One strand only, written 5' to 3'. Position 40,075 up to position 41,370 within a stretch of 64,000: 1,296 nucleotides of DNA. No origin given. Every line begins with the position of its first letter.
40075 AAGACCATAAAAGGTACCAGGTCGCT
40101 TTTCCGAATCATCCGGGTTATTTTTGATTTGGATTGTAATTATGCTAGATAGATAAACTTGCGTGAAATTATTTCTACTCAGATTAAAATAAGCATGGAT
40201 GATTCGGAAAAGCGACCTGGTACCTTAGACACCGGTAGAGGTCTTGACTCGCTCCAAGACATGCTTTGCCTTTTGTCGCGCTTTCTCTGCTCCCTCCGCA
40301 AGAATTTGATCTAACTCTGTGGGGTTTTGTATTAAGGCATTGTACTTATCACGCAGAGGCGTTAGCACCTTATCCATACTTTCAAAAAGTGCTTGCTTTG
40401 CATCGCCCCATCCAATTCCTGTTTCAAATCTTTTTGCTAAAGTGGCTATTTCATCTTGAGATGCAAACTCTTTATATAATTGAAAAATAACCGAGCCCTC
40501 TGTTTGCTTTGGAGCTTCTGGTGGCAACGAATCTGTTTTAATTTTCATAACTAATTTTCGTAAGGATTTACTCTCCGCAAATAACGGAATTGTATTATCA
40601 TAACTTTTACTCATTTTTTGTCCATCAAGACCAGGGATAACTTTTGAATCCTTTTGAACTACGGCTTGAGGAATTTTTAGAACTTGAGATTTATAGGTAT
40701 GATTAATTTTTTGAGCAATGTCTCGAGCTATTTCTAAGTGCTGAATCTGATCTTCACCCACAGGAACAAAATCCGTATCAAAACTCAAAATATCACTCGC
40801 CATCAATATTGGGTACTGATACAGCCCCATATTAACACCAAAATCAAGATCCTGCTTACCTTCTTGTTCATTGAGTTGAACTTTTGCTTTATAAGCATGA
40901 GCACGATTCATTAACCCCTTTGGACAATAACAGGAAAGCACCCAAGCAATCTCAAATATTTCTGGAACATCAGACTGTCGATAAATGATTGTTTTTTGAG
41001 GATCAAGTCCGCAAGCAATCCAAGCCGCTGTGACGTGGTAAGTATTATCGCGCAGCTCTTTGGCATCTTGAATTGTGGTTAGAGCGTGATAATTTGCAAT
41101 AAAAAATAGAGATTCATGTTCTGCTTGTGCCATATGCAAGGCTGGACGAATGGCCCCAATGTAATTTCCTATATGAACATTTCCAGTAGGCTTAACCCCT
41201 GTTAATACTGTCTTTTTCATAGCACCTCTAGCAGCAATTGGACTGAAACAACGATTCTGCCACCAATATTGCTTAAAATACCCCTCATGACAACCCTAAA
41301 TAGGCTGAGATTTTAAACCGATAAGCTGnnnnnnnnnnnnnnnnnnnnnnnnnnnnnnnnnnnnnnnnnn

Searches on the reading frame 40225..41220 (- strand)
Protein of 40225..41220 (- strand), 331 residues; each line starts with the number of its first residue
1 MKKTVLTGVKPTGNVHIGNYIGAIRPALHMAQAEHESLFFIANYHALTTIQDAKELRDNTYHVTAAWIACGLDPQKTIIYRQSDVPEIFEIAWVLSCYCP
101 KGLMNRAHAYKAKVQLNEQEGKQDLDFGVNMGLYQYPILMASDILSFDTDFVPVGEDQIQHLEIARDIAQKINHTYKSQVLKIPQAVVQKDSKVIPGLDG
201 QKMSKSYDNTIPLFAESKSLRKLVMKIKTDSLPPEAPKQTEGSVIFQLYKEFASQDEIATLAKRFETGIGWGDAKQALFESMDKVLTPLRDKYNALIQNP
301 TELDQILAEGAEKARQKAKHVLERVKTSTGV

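Call 15: search_protein_families(library=pfam, proteins=[window:40228-41220:-], max_evalue=0.001)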
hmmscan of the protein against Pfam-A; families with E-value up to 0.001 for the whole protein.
window:40228-41220:- (331 aa): 1 family
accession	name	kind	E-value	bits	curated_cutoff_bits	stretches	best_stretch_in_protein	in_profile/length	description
PF00579.31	tRNA-synt_1b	-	4.7e-61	207.1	21.1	1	4-286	7-291/292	tRNA synthetases class I (W and Y)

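Call 57: find_encoding_contigs(protein=window:40225-41220:-, flank=1000, max_places=3)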
Protein window:40225-41220:- (331 aa): 1 contig read that carries it; 1 place shown.
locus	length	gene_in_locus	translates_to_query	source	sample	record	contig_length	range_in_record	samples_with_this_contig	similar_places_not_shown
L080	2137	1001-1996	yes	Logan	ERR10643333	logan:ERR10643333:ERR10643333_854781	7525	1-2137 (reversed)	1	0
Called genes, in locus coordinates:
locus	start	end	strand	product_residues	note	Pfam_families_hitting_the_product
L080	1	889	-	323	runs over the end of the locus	PF13487:HD_5, PF01966:HD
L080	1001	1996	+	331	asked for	PF00579:tRNA-synt_1b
